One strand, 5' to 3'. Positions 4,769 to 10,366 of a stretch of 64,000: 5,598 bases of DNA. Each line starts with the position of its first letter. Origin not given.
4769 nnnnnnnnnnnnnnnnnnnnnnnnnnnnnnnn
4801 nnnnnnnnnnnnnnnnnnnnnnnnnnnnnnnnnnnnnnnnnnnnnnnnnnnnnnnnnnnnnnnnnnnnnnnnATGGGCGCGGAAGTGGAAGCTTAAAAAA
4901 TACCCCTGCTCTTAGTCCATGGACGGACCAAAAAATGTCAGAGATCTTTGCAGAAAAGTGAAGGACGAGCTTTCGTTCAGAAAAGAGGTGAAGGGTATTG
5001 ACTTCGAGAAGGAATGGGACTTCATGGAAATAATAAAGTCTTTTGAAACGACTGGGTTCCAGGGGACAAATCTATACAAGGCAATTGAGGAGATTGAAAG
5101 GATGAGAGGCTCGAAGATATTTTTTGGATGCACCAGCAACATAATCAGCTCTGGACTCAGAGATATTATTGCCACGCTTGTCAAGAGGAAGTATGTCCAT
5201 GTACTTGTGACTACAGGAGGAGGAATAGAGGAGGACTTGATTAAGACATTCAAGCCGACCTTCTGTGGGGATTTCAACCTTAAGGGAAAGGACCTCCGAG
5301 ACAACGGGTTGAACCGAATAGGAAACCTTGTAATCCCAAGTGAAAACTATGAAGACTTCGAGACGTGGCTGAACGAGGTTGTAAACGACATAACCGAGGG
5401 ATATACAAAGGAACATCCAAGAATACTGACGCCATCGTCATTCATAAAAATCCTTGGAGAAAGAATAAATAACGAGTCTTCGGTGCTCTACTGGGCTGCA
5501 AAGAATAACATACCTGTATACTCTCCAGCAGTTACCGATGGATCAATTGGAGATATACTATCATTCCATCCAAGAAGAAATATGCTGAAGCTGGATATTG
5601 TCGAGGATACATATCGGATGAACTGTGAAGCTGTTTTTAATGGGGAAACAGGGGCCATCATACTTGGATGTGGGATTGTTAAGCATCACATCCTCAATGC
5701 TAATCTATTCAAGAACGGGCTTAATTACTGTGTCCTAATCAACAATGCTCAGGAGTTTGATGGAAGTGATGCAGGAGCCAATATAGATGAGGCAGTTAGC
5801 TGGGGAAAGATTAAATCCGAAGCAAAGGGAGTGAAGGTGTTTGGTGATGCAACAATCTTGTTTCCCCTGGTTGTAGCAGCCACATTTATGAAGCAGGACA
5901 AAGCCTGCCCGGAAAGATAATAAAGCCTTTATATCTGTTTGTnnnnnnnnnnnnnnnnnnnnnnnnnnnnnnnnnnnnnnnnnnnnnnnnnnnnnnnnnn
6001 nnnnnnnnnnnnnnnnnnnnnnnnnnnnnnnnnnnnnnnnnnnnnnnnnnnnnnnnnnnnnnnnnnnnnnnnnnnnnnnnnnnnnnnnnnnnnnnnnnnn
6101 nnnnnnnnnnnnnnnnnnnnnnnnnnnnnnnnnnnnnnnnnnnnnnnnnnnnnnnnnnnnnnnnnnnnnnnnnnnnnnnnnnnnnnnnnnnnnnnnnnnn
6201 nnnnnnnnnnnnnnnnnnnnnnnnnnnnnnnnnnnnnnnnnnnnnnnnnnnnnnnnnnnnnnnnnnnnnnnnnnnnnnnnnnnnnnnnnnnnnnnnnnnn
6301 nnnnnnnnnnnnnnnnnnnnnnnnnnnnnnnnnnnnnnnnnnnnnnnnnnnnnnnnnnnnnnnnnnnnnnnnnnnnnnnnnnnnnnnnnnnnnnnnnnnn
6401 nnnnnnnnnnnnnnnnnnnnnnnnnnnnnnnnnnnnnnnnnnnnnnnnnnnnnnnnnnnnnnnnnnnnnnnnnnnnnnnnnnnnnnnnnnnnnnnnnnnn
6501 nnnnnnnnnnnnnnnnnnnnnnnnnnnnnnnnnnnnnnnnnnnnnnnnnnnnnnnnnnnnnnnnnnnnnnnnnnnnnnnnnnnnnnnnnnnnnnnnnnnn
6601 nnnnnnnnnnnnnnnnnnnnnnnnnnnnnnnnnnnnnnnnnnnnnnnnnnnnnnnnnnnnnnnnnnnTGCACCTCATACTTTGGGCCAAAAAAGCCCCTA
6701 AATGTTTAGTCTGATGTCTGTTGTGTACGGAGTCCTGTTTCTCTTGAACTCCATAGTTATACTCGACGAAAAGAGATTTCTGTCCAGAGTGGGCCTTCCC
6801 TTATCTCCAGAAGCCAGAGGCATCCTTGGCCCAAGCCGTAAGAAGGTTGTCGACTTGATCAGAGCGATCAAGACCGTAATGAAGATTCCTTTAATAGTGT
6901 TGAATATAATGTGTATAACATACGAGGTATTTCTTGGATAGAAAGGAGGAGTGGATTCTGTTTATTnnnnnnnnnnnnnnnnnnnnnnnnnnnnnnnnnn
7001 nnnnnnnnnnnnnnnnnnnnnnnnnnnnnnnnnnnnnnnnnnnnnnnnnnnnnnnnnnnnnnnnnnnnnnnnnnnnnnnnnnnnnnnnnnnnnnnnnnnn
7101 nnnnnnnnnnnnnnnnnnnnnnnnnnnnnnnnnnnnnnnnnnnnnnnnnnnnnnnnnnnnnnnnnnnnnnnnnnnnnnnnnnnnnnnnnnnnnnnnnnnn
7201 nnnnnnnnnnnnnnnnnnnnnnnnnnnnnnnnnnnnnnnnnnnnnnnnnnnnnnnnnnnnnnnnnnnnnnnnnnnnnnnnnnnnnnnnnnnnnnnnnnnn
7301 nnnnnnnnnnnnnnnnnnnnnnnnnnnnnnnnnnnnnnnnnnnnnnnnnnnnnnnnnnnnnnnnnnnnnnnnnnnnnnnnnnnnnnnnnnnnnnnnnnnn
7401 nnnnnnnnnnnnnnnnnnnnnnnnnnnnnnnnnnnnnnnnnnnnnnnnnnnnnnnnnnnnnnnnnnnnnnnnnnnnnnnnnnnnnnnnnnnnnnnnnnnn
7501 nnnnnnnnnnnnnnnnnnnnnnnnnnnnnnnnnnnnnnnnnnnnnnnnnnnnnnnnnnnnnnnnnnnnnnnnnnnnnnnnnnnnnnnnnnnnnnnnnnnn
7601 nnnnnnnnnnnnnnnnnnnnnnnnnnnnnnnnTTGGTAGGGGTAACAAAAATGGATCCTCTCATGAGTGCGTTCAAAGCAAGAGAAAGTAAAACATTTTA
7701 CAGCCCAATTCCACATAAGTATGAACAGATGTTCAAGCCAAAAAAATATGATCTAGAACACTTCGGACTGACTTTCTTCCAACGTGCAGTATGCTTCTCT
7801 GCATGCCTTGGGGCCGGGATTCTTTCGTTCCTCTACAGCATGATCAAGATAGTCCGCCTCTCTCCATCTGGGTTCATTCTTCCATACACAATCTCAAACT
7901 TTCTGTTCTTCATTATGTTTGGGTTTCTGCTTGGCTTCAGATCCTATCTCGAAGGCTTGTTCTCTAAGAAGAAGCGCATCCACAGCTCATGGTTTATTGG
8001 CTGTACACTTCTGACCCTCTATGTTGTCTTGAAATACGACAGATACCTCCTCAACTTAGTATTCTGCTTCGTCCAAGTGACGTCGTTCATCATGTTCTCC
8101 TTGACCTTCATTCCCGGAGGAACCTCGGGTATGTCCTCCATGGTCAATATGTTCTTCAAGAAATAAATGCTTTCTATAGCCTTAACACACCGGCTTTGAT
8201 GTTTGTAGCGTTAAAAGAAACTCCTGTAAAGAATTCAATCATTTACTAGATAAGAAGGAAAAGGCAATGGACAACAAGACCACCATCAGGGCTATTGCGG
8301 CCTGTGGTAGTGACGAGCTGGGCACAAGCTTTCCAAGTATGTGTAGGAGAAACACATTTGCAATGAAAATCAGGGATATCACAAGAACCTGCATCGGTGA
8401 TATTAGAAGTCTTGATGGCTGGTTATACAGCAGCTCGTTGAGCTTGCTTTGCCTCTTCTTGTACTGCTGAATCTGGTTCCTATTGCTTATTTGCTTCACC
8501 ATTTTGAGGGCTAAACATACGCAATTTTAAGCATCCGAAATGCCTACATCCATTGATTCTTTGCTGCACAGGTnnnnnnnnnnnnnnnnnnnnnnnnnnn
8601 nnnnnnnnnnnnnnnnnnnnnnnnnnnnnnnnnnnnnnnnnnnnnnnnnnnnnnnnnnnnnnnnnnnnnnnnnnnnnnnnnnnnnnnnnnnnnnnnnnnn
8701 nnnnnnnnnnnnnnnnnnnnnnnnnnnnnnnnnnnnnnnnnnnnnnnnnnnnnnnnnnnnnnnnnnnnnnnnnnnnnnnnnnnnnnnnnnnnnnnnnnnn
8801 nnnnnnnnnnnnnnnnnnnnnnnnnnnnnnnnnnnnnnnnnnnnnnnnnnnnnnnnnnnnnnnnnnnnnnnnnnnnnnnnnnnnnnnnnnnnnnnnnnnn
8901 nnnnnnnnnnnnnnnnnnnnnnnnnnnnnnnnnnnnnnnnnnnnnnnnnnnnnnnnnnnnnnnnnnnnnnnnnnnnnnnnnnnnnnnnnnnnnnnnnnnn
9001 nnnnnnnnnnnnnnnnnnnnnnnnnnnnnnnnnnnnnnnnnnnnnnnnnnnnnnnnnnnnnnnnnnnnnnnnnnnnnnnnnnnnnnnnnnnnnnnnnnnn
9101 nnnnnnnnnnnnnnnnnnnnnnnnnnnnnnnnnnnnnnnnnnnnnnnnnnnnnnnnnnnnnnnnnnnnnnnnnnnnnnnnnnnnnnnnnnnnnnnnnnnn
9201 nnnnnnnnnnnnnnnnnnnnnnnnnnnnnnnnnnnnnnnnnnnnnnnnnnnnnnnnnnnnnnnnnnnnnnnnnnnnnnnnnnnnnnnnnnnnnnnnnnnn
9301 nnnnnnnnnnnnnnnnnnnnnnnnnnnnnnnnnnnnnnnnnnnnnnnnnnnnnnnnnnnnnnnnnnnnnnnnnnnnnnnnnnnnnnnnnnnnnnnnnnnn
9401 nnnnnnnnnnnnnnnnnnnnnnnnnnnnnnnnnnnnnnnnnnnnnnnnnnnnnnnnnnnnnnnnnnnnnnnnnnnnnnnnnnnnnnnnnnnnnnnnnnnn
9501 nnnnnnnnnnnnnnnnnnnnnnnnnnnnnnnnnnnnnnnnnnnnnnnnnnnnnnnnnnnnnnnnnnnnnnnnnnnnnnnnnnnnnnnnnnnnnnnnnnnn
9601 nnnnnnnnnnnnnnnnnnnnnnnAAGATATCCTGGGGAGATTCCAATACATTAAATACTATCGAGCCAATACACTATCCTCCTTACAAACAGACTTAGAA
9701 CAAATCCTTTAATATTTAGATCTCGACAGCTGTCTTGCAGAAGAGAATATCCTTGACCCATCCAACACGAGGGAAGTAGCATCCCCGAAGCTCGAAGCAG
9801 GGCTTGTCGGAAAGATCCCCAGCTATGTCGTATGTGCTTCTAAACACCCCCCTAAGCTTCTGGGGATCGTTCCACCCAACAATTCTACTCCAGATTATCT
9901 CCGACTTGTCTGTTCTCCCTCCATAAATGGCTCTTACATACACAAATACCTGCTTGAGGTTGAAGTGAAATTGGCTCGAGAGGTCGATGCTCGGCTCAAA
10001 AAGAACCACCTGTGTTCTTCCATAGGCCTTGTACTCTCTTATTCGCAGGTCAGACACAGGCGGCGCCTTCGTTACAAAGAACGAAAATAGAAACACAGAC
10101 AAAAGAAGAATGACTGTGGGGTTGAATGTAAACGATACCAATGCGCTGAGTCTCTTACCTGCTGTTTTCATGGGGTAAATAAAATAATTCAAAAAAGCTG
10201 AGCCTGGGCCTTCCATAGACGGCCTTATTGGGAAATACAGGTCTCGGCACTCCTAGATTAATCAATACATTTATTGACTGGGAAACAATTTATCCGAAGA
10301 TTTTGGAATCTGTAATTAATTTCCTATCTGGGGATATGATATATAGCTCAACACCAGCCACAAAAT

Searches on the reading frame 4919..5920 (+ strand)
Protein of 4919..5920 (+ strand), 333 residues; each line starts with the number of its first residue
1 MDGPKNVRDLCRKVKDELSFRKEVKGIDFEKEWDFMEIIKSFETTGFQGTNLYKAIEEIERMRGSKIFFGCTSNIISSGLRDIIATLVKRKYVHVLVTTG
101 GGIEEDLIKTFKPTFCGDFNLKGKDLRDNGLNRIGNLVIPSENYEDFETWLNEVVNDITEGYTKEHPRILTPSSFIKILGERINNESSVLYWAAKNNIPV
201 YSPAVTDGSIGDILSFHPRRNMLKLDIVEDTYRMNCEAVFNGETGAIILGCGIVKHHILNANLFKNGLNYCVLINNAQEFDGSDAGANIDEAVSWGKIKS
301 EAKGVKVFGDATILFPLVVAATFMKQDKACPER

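Call 30: search_protein_families(library=pfam, proteins=[window:4919-5920:+], max_evalue=0.001)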
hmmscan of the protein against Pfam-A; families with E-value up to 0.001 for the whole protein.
window:4919-5920:+ (333 aa): 1 family
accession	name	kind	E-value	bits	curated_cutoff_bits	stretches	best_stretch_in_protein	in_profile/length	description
PF01916.23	DS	-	1.2e-110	369.8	27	1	37-322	1-288/288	Deoxyhypusine synthase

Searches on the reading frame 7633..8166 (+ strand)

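Call 30: search_protein_families(library=pfam, proteins=[window:7633-8166:+], max_evalue=0.001)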
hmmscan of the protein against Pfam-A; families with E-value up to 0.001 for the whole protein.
window:7633-8166:+ (177 aa): 1 family
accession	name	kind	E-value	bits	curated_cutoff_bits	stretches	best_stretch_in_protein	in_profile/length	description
PF04178.18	Got1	-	1.3e-21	77.6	24.6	1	53-161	2-110/110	Got1/Sft2-like family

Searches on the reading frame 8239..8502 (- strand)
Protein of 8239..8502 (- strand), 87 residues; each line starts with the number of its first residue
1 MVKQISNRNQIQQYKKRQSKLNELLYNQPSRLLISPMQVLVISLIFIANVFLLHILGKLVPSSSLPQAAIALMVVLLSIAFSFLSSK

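Call 30: search_protein_families(library=pfam, proteins=[window:8239-8502:-], max_evalue=0.001)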
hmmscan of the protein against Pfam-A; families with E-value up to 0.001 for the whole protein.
window:8239-8502:- (87 aa): 1 family
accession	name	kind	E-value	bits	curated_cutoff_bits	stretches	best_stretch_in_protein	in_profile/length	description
PF03911.21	Sec61_beta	-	6.5e-06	26.5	27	1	34-57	18-41/41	Sec61beta family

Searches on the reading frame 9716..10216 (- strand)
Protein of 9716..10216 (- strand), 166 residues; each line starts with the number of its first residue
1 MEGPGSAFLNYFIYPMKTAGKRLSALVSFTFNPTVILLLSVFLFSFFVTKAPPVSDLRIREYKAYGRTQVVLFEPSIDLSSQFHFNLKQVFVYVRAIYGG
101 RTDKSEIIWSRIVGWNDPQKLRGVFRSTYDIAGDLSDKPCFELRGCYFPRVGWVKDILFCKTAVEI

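Call 30: search_protein_families(library=pfam, proteins=[window:9716-10216:-], max_evalue=0.001)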
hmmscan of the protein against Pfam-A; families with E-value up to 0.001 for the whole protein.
window:9716-10216:- (166 aa): 1 family
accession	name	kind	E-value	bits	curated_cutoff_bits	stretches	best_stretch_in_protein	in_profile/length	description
PF04573.17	SPC22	-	1.3e-12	48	25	1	16-130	1-129/173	Signal peptidase subunit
